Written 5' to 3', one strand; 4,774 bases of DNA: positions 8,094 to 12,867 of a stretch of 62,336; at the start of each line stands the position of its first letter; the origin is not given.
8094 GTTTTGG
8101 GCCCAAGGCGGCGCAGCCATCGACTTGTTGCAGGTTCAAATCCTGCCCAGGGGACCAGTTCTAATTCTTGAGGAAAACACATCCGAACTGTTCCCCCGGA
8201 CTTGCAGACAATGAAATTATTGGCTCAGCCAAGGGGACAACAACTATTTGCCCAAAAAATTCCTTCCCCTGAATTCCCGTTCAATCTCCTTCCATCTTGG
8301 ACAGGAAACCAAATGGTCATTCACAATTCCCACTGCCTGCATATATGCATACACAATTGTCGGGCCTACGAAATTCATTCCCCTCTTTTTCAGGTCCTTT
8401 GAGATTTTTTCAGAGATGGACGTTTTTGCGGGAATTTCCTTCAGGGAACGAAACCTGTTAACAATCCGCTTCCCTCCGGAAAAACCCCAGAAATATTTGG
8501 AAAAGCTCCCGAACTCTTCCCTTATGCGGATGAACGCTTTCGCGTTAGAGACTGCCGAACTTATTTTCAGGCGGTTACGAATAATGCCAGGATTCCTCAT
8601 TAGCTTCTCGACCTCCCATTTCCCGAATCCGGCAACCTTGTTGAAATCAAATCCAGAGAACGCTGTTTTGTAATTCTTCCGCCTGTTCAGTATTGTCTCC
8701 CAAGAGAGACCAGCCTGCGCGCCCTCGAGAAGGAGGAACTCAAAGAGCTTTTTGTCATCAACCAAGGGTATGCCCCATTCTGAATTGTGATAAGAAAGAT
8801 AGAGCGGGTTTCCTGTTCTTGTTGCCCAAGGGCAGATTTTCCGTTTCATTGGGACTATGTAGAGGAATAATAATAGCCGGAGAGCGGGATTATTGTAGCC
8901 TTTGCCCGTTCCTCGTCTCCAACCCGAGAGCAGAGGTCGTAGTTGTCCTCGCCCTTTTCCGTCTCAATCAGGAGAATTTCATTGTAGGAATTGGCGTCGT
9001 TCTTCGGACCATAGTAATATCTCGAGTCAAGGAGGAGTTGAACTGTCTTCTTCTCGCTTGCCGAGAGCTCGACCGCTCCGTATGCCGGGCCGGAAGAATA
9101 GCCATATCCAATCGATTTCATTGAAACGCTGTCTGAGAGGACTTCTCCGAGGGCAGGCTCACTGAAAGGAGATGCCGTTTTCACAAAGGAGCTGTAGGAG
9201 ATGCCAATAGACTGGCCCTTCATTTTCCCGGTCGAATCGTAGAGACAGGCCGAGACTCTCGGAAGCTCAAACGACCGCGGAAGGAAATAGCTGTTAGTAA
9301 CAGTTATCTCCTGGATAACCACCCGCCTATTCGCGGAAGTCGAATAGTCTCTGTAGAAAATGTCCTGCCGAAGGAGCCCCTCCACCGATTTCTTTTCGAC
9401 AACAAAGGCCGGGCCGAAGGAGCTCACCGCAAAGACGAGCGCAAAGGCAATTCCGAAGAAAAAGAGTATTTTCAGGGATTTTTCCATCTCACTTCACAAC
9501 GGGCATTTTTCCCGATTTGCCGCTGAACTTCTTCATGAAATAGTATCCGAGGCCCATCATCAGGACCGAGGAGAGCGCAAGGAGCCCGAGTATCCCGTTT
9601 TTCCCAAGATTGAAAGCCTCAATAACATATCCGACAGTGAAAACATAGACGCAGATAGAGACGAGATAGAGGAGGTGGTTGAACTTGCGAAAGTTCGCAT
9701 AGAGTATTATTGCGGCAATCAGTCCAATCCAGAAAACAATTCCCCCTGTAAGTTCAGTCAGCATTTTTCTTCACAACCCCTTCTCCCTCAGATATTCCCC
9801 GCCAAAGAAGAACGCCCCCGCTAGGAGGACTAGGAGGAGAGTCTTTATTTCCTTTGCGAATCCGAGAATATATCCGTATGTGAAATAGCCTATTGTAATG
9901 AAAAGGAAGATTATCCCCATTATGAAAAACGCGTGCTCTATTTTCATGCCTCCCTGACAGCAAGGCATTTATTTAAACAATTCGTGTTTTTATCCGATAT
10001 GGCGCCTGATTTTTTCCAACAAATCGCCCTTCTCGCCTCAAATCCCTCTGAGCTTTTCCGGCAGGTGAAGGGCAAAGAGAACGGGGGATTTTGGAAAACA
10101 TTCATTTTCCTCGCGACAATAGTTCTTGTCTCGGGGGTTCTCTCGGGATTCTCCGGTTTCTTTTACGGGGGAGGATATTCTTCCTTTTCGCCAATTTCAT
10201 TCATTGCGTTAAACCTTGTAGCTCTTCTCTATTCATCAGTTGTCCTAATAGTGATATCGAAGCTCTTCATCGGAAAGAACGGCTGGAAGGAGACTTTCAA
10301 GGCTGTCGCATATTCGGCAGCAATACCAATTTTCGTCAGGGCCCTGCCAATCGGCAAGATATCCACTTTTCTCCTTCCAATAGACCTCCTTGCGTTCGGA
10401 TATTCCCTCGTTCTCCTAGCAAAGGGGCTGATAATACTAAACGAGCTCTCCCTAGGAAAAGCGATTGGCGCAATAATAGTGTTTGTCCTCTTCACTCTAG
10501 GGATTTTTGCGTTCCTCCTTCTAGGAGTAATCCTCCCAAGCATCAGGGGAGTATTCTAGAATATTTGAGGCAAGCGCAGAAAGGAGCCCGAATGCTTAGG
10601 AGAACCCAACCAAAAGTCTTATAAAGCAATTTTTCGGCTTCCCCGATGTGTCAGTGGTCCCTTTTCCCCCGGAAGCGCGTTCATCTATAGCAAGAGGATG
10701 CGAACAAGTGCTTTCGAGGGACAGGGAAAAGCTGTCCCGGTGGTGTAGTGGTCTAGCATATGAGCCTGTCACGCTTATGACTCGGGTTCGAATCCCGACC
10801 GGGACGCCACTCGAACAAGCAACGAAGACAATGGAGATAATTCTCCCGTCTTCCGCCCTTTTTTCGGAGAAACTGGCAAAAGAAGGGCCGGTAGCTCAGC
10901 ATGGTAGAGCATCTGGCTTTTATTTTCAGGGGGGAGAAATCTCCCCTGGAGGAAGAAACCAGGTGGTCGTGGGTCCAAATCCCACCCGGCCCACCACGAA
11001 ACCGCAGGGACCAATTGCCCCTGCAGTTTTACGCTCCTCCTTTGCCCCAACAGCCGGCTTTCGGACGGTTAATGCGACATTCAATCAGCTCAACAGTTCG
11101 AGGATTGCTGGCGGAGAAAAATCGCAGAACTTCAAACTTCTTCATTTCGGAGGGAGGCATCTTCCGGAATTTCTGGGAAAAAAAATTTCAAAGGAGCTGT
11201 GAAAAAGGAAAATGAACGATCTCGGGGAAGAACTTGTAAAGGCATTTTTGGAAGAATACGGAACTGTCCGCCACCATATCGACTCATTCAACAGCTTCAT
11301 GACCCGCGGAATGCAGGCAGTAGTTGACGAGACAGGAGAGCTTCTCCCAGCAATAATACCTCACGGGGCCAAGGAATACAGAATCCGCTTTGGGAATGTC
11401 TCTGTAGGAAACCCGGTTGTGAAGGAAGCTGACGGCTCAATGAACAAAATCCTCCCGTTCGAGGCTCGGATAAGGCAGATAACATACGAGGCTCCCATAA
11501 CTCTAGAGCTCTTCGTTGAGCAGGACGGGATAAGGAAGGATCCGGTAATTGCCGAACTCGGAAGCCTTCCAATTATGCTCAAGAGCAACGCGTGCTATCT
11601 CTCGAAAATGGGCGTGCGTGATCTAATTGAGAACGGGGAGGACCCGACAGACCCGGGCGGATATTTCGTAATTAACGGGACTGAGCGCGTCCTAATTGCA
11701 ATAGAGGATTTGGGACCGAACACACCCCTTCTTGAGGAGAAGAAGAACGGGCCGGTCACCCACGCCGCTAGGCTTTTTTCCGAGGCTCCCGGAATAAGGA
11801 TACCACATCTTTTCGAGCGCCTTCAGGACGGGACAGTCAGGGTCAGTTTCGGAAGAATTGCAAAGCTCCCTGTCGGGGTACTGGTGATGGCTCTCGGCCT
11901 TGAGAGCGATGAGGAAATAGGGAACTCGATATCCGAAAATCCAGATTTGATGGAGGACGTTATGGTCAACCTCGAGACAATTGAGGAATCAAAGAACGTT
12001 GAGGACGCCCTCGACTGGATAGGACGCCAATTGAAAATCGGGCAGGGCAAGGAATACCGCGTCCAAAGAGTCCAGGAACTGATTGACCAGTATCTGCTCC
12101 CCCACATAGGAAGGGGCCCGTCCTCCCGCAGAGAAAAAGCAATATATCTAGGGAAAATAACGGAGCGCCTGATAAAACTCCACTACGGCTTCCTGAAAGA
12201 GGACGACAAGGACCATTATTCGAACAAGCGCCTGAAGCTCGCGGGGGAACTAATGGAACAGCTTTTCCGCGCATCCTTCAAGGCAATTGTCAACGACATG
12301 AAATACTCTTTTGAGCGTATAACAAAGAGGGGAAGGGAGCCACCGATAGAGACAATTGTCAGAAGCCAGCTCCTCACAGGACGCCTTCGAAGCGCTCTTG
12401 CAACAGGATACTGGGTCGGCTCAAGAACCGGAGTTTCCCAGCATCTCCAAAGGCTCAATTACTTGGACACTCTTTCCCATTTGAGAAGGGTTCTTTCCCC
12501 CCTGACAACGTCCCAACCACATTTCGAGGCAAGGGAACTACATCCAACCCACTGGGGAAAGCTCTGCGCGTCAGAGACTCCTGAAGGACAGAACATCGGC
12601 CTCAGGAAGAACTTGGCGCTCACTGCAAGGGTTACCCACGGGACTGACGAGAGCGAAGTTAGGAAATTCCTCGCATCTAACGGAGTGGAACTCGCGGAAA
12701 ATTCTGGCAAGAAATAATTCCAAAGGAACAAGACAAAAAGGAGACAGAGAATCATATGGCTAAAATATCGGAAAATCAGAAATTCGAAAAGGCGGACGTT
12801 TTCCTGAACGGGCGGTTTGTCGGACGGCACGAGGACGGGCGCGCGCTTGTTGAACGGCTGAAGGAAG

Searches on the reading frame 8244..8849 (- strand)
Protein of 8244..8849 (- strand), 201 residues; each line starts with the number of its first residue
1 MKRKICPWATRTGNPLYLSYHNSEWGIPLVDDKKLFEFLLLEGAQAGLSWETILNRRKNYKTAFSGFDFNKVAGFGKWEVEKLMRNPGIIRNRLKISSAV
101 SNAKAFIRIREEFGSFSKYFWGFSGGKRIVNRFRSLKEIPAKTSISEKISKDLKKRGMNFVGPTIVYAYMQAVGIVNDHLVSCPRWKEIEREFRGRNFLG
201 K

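Call 74: search_protein_families(library=pfam, proteins=[window:8244-8849:-], max_evalue=0.0001)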
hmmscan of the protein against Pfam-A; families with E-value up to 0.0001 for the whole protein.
window:8244-8849:- (201 aa): 1 family
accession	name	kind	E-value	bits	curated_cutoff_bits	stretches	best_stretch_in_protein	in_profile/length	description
PF03352.18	Adenine_glyco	-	4.7e-78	261.5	25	1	11-185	4-176/177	Methyladenine glycosylase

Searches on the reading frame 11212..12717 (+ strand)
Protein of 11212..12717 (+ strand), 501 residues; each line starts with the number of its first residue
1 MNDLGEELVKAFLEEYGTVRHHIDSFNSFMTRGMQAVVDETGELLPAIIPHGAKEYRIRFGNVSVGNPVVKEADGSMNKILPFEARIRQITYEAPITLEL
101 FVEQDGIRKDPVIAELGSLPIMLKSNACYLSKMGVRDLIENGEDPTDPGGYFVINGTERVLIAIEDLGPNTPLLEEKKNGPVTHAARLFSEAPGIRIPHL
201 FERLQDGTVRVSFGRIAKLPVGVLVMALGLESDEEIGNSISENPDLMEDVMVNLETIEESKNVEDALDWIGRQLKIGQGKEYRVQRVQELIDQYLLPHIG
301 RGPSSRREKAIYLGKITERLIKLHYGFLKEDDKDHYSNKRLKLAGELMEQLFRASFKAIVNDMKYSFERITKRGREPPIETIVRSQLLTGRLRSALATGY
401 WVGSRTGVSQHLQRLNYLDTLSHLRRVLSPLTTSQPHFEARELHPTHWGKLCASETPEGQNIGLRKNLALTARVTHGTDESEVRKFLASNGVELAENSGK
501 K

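Call 16: search_protein_families(library=pfam, proteins=[window:11212-12717:+], max_evalue=0.00001)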
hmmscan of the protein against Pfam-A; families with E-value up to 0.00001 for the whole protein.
window:11212-12717:+ (501 aa): 3 families
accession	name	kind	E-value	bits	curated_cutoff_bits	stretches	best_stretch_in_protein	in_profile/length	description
PF04563.20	RNA_pol_Rpb2_1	-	6e-49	166.8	28.2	1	18-388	2-201/203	RNA polymerase beta subunit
PF04561.19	RNA_pol_Rpb2_2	-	1.5e-25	90.5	21.7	1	207-342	39-190/190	RNA polymerase Rpb2, domain 2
PF04565.21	RNA_pol_Rpb2_3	-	4.1e-24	85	21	1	410-474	1-68/68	RNA polymerase Rpb2, domain 3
